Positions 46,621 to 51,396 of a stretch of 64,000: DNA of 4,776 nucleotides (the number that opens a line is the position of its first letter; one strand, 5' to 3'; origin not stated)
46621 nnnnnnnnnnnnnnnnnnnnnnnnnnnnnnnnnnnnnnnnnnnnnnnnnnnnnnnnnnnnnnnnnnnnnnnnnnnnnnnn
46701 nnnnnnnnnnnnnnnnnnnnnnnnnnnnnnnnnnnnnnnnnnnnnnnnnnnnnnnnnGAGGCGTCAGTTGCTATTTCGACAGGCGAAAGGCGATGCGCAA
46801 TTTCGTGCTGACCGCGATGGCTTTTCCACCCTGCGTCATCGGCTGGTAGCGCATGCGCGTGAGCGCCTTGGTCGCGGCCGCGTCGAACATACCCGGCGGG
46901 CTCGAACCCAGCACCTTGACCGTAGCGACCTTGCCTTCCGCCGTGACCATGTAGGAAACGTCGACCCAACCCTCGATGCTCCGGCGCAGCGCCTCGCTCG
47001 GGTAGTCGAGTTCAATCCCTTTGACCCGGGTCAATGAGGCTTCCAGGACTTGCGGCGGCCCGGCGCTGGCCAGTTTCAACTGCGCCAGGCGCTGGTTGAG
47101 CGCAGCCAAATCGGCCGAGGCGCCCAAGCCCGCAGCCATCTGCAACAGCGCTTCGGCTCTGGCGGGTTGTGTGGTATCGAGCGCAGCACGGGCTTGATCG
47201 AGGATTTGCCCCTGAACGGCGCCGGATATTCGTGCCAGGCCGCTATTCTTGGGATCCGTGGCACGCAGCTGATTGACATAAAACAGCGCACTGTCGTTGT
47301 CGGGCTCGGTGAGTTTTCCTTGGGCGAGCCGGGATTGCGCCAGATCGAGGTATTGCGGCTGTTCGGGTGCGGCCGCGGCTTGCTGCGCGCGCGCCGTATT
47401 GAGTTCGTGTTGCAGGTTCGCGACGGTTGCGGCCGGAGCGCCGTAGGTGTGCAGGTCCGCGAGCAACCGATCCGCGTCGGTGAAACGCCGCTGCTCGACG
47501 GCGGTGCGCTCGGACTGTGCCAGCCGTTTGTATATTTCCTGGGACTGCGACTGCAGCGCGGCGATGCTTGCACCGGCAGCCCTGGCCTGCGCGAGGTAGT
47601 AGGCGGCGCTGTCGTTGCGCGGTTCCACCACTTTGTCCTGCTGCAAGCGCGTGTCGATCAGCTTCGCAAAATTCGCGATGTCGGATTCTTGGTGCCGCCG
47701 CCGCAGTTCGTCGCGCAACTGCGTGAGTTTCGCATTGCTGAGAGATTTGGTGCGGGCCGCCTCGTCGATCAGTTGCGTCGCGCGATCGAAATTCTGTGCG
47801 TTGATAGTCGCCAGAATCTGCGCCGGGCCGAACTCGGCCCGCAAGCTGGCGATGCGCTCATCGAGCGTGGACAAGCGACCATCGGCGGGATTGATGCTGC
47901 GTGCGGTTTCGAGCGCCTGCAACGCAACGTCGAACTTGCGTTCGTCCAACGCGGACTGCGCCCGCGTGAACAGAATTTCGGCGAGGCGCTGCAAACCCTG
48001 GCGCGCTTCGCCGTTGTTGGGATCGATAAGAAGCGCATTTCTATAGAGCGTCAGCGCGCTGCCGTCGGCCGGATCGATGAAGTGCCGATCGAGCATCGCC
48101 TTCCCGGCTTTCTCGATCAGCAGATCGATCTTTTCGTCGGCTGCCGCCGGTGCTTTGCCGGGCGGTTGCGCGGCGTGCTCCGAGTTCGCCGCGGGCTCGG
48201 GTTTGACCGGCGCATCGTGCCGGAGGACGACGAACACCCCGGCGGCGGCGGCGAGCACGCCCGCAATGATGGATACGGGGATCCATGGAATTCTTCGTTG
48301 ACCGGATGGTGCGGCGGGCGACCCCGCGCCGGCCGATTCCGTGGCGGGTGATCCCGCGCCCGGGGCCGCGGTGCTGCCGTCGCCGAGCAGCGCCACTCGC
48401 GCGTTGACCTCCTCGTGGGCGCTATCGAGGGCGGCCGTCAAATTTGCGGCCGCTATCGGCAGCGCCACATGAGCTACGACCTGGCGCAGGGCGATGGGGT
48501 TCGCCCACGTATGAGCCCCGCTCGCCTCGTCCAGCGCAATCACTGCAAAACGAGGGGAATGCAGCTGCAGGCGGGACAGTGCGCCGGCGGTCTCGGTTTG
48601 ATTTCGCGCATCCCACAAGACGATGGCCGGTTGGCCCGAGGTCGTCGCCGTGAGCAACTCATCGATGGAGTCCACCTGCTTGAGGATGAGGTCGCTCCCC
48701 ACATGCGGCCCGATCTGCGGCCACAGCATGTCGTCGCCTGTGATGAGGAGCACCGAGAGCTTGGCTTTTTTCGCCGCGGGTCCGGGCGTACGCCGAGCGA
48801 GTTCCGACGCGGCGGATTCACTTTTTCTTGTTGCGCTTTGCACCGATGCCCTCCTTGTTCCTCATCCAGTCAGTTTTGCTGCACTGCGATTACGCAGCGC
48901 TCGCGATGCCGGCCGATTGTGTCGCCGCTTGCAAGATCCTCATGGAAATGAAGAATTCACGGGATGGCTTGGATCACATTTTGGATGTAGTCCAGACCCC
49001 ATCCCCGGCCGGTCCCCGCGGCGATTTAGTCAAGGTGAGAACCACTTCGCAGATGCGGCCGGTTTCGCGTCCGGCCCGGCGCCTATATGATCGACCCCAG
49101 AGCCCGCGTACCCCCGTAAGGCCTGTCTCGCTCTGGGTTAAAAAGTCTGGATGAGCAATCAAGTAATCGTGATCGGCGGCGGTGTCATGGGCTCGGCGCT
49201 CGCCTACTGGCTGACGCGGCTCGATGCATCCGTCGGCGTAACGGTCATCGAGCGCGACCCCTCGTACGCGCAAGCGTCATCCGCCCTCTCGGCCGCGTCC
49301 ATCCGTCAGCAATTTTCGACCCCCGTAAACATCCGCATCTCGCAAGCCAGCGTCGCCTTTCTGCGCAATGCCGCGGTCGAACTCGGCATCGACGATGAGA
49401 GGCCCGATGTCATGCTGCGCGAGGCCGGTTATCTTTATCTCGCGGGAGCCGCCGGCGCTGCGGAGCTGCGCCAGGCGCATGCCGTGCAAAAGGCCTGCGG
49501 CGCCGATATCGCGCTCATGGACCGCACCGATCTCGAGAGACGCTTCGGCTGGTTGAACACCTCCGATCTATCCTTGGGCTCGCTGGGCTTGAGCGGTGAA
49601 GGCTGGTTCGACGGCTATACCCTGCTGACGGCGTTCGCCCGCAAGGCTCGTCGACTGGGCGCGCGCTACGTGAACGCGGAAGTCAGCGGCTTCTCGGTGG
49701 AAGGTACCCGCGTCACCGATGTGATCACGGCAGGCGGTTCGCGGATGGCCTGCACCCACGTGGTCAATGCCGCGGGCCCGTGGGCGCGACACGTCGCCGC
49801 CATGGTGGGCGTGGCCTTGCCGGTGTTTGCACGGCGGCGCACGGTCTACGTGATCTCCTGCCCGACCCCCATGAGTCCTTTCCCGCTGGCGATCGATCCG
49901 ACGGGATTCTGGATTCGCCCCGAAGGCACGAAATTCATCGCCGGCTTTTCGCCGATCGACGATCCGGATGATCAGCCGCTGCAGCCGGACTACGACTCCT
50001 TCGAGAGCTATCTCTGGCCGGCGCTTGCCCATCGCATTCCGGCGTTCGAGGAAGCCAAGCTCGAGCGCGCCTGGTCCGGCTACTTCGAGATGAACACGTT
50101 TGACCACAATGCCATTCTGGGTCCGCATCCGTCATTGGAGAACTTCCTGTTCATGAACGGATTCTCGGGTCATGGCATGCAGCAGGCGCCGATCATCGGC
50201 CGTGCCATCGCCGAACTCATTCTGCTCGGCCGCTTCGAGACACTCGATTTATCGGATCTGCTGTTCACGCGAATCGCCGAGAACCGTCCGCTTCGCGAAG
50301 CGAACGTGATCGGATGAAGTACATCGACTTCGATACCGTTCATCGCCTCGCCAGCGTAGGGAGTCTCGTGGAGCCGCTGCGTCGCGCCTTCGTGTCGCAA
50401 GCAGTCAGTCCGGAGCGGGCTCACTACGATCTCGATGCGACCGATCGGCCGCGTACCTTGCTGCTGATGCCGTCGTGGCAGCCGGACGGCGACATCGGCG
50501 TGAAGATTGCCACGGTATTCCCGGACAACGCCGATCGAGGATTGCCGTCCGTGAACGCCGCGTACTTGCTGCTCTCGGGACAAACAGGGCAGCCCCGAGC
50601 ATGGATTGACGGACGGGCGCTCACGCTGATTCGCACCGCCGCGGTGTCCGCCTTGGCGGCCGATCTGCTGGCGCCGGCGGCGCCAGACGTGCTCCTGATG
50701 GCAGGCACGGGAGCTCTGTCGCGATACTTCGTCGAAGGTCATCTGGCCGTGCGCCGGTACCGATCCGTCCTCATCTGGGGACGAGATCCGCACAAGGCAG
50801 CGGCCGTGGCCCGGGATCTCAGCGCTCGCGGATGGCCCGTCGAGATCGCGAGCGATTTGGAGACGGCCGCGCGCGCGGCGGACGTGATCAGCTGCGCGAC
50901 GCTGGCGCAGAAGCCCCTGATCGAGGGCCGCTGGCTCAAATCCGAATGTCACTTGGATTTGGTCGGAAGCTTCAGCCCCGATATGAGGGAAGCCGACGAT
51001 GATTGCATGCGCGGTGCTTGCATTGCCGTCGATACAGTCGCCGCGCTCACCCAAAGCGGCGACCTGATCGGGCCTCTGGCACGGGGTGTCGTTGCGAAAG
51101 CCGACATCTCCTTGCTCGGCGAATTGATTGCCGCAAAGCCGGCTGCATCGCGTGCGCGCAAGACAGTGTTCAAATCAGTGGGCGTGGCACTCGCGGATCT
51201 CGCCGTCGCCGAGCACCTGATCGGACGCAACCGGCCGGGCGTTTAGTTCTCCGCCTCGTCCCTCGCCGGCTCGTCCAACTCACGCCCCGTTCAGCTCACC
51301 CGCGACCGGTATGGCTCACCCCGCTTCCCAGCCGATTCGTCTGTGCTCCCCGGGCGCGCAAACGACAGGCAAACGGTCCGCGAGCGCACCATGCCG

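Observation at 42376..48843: Five-gene, translationally coupled signalling operon mixing chemotaxis-type, Hanks-type and TonB-type modules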

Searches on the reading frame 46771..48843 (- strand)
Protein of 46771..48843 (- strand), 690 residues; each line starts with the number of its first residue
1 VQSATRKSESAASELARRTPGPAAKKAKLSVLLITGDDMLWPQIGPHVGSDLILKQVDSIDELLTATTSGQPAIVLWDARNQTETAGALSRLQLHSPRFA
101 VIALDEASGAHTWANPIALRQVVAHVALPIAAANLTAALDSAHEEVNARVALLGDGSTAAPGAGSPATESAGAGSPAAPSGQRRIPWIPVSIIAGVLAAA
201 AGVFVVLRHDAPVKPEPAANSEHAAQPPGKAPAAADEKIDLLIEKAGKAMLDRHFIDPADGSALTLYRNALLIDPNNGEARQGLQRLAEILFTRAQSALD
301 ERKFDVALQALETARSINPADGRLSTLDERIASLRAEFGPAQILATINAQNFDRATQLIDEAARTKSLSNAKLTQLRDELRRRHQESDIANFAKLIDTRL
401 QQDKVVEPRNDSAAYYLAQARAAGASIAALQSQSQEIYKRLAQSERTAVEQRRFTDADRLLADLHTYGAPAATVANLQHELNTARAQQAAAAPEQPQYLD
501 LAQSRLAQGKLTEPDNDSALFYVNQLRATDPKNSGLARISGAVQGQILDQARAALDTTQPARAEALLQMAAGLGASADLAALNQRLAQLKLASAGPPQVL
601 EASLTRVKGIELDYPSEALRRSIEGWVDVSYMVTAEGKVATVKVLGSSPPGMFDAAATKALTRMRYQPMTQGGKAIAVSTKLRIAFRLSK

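Call 3: search_protein_families(library=pfam, proteins=[window:46771-48843:-], max_evalue=0.01)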
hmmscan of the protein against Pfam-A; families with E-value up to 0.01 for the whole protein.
window:46771-48843:- (690 aa): 2 families
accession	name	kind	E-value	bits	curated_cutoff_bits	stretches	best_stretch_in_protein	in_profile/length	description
PF03544.19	TonB_C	-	3.3e-19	69.6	24.6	1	612-688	3-79/79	Gram-negative bacterial TonB protein C-terminal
PF07719.23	TPR_2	-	0.00082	19.8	27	0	288-320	1-33/34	Tetratricopeptide repeat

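Call 4: search_protein_families(library=ncbifam, proteins=[window:46771-48843:-], max_evalue=0.01)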
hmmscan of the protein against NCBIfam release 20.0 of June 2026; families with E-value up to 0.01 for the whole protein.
window:46771-48843:- (690 aa): 8 families
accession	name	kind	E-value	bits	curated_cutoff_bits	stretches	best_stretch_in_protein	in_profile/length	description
TIGR01352.1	tonB_Cterm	subfamily_domain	2.7e-15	56.4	27.1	1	613-688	2-75/76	TonB family protein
NF008082.0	PRK10819.1-3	equivalog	6e-10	39.3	265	1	614-682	168-236/242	TonB system transport protein TonB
NF038079.1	TonB_sider_MxcH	equivalog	1.2e-09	36.9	925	1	606-689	4-86/792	TonB-dependent siderophore myxochelin receptor MxcH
NF008081.0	PRK10819.1-2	equivalog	7.9e-08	32.5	377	1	608-684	158-233/240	TonB system transport protein TonB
NF008083.0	PRK10819.1-4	equivalog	8.6e-08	32.5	448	1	612-684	161-232/239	TonB system transport protein TonB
NF008084.0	PRK10819.1-5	equivalog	1e-07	32.1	315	1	585-684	144-242/249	TonB system transport protein TonB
NF008080.0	PRK10819.1-1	equivalog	0.00023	20.7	418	1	611-670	174-233/252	TonB system transport protein TonB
NF047760.1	LIC10042_TonB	equivalog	0.00051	20.2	100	1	601-675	75-146/156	LIC_10042 family TonB-like protein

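Call 47: find_homologous_proteins(query=window:46771-48843:-, max_evalue=0.00001)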
Query window:46771-48843:- (690 aa): 1160 proteins with E <= 0.00001 among 8000 candidates; the best 120 are listed.
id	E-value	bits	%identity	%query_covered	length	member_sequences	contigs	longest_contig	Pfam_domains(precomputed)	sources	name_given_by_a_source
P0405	0.0e+0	1336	92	100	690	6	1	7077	PF03544.20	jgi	jgi:TonB family protein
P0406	0.0e+0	1328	91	100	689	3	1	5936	PF03544.20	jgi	jgi:TonB family protein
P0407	0.0e+0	1316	90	100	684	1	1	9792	PF03544.20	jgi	jgi:TonB family protein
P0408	0.0e+0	1310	90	100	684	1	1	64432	PF03544.20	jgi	jgi:periplasmic protein TonB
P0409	0.0e+0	1288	89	100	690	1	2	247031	PF03544.20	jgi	jgi:TonB family protein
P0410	0.0e+0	1272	88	100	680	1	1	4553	PF03544.20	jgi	jgi:TonB family protein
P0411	0.0e+0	1216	84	100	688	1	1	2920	PF03544.20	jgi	jgi:TonB family protein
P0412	0.0e+0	1213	83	100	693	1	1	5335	PF03544.20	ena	-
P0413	0.0e+0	1212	83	100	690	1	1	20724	PF03544.20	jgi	jgi:TonB family protein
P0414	0.0e+0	1212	85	100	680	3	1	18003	PF03544.20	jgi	jgi:TonB family protein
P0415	0.0e+0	1210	83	100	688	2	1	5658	PF03544.20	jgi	jgi:TonB family protein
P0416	0.0e+0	1204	86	97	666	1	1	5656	PF03544.20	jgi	jgi:TonB family protein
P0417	0.0e+0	1203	83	100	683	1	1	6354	PF03544.20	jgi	jgi:TonB family protein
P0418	0.0e+0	1196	83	100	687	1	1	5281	PF03544.20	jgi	jgi:TonB family protein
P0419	0.0e+0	1191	82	100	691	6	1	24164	PF03544.20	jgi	jgi:TonB family protein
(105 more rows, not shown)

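Call 60: predict_structure(alignment_id=A3)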
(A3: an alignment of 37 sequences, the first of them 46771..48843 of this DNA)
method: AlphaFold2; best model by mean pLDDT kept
length: 690 residues; sequences in the alignment: 37
mean_pLDDT: 68.0   pTM: 0.29
mean pLDDT of the five models: 68.0, 64.7, 64.7, 64.6, 63.8
residues with pLDDT >= 90: 1; 70-90: 428; 50-70: 129; < 50: 132
segments of 3 or more residues with pLDDT < 50: 1-28, 36-40, 156-232, 490-495, 596-598, 600-608
pLDDT, mean of each block of 10 residues (from residue 1): 32 31 41 48 57 56 66 72 67 75 70 65 74 71 73 48 31 33 31 39 33 29 34 60 82 74 81 79 83 80 74 77 72 69 83 85 78 86 85 85 72 84 80 81 71 74 74 74 64 56 81 75 81 79 86 81 83 76 78 50 46 78 87 79 86 83 70 73 79
secondary structure, 60 per line:
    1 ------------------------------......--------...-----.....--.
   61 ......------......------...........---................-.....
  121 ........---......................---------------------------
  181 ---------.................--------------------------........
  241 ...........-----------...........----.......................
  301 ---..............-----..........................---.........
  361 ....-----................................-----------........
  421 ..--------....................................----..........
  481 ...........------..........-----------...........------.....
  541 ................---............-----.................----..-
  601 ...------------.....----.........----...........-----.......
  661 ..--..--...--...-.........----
elements in order (helices of 4 or more, strands of 3 or more residues): E31-36 E53-57 H60-66 E73-78 H85-95 E99-106 H107-114 H116-121 E122-128 H132-153 H190-206 H233-251 H263-273 H278-300 H304-317 H323-348 H352-364 H370-401 H413-422 H431-466 H471-491 H498-507 H519-529 H536-556 H560-571 H577-593 H616-620 E625-633 E638-648 H654-662 E669-671 E674-676 E678-686

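Call 65: fold_search(model_id=the predicted structure, library=pdb)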
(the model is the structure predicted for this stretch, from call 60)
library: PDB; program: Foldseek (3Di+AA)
matches with E <= 10: 986; with E <= 0.001: 8
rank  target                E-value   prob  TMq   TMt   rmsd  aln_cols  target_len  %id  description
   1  6i97_D                4.8e-05  1.00  0.12  0.86   2.0        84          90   32  Structure of the ferrioxamine B transporter FoxA from Pseudomonas aeruginosa in complex with ferrioxamine B and a C-te (released 2019-08-28)
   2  1u07_B                7.9e-05  1.00  0.10  0.74   4.4        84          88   32  Crystal Structure of the 92-residue C-term. part of TonB with significant structural changes compared to shorter fragm (released 2004-11-30)
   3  7zc8_B                1.8e-04  1.00  0.11  0.78   3.5        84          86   28  Crystal structure of the C-terminal domain of FusB, a TonB homologue (released 2022-08-17)
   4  2gsk_B                2.9e-04  1.00  0.10  0.79   4.4        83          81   32  Structure of the BtuB:TonB Complex (released 2006-06-13)
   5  7zc8_A                3.9e-04  1.00  0.11  0.80   2.5        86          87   30  Crystal structure of the C-terminal domain of FusB, a TonB homologue (released 2022-08-17)
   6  1u07_A                6.1e-04  1.00  0.10  0.73   3.1        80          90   30  Crystal Structure of the 92-residue C-term. part of TonB with significant structural changes compared to shorter fragm (released 2004-11-30)
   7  2k9k_MODEL_1_A        7.8e-04  1.00  0.11  0.61   4.2        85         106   34  Molecular characterization of the tonb2 protein from vibrio anguillarum (released 2008-11-18)
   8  6fip_MODEL_1_A        9.0e-04  1.00  0.12  0.73   2.9        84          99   32  Solution NMR structure of Pseudomonas aeruginosa TonB CTD (released 2018-08-29)
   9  2grx_C                1.5e-03  1.00  0.10  0.82   2.9        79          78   30  Crystal structure of TonB in complex with FhuA, E. coli outer membrane receptor for ferrichrome (released 2006-06-13)
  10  8chy                  1.7e-03  0.98  0.11  0.21  21.0       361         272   15  Crystal structure of an 8-repeat consensus TPR superhelix with Zinc. (released 2024-02-21)
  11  2y4t_A                2.1e-03  0.90  0.10  0.14  27.9       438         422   11  Crystal structure of the human co-chaperone P58(IPK) (released 2011-08-10)
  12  9hi3                  2.5e-03  1.00  0.10  0.34   3.0        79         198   32  C-terminal domain of pectobacterial FusB in complex with spinach ferredoxin 1 (released 2025-04-23)
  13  8c6j_S                2.6e-03  0.69  0.08  0.09  31.5       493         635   12  Human spliceosomal PM5 C* complex (released 2023-07-12)
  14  2y4t_B                2.9e-03  0.92  0.10  0.14  25.2       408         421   12  Crystal structure of the human co-chaperone P58(IPK) (released 2011-08-10)
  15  1xx3_MODEL_1_A        3.5e-03  1.00  0.10  0.73   2.5        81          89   32  Solution Structure of Escherichia coli TonB-CTD (released 2005-02-15)
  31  3kcn_A                1.3e-02  1.00  0.13  0.59   2.7        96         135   18  The crystal structure of adenylate cyclase from Rhodopirellula baltica (released 2009-11-17)
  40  3kcn_B                1.9e-02  1.00  0.12  0.56   2.6        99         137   18  The crystal structure of adenylate cyclase from Rhodopirellula baltica (released 2009-11-17)
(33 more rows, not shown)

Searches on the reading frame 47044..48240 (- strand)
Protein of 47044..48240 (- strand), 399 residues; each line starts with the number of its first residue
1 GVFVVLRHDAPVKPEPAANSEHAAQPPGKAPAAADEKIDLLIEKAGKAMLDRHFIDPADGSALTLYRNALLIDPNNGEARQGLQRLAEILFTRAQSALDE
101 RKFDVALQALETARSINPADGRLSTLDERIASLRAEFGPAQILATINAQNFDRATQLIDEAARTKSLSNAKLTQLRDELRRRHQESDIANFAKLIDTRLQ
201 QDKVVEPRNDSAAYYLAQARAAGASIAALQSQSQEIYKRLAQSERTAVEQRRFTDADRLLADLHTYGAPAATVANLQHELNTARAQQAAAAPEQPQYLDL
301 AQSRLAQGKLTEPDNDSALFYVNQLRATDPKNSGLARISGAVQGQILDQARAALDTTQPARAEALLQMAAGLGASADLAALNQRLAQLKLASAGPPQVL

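Call 9: search_protein_families(library=pfam, proteins=[window:47044-48240:-], max_evalue=10)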
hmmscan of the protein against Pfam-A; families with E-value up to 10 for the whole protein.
seq(399 aa): 6 families
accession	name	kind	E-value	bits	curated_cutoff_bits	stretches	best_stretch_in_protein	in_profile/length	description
PF07719.23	TPR_2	-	3.7e-05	23.9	27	1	87-119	1-33/34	Tetratricopeptide repeat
PF00515.34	TPR_1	-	0.008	16.4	27.8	1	62-76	20-34/34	Tetratricopeptide repeat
PF13431.12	TPR_17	-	0.24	12.2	24.4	0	65-81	1-17/34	Tetratricopeptide repeat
PF14559.12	TPR_19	-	0.35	11.7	25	2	61-90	9-35/68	Tetratricopeptide repeat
PF13432.12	TPR_16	-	0.4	11.6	32.7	1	92-119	2-29/65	Tetratricopeptide repeat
PF13428.12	TPR_14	-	1.1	10.6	23.5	1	88-122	2-36/44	Tetratricopeptide repeat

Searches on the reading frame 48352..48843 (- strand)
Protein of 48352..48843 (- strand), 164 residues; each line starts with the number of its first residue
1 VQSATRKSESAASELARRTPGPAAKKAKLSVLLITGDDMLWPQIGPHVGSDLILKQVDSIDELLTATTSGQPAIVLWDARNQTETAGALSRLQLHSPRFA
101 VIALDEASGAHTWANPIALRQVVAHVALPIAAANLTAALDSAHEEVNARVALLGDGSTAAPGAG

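Call 9: search_protein_families(library=pfam, proteins=[window:48352-48843:-], max_evalue=10)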
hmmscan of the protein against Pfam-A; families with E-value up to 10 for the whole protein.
seq(164 aa): 1 family
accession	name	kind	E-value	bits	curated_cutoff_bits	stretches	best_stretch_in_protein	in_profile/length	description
PF06490.17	FleQ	-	0.047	14.5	22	1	74-143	46-107/108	Flagellar regulatory protein FleQ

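Call 24: search_solved_structures(query=window:48352-48843:-, max_evalue=10, show_alignments=2)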
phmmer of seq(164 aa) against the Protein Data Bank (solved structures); distinct sequences matched with E-value up to 10: 0.

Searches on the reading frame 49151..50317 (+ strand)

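Call 43: search_protein_families(library=pfam, proteins=[window:49151-50317:+], max_evalue=0.00001)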
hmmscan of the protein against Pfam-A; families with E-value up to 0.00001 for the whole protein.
window:49151-50317:+ (388 aa): 1 family
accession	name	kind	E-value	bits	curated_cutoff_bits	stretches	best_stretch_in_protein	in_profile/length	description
PF01266.30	DAO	-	1e-59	203.3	27.9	1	5-356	2-353/353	FAD dependent oxidoreductase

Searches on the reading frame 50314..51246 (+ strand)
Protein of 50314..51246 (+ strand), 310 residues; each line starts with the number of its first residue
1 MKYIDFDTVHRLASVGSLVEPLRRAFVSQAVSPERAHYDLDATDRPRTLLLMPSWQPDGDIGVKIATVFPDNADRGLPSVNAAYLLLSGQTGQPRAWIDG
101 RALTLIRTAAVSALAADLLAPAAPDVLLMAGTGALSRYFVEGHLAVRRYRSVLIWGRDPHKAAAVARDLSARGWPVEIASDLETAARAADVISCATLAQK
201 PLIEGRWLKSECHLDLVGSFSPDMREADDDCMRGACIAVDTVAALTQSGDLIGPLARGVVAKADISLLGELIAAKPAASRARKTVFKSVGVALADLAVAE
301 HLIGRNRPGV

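Call 43: search_protein_families(library=pfam, proteins=[window:50314-51246:+], max_evalue=0.00001)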
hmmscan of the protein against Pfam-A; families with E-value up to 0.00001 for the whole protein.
window:50314-51246:+ (310 aa): 2 families
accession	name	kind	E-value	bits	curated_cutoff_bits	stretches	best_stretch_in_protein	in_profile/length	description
PF02423.21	OCD_Mu_crystall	-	4.7e-45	154.4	24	1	9-301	11-305/314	Ornithine cyclodeaminase/mu-crystallin family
PF01488.26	Shikimate_DH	-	1.1e-07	32.4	24.3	1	127-210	15-97/138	Shikimate / quinate 5-dehydrogenase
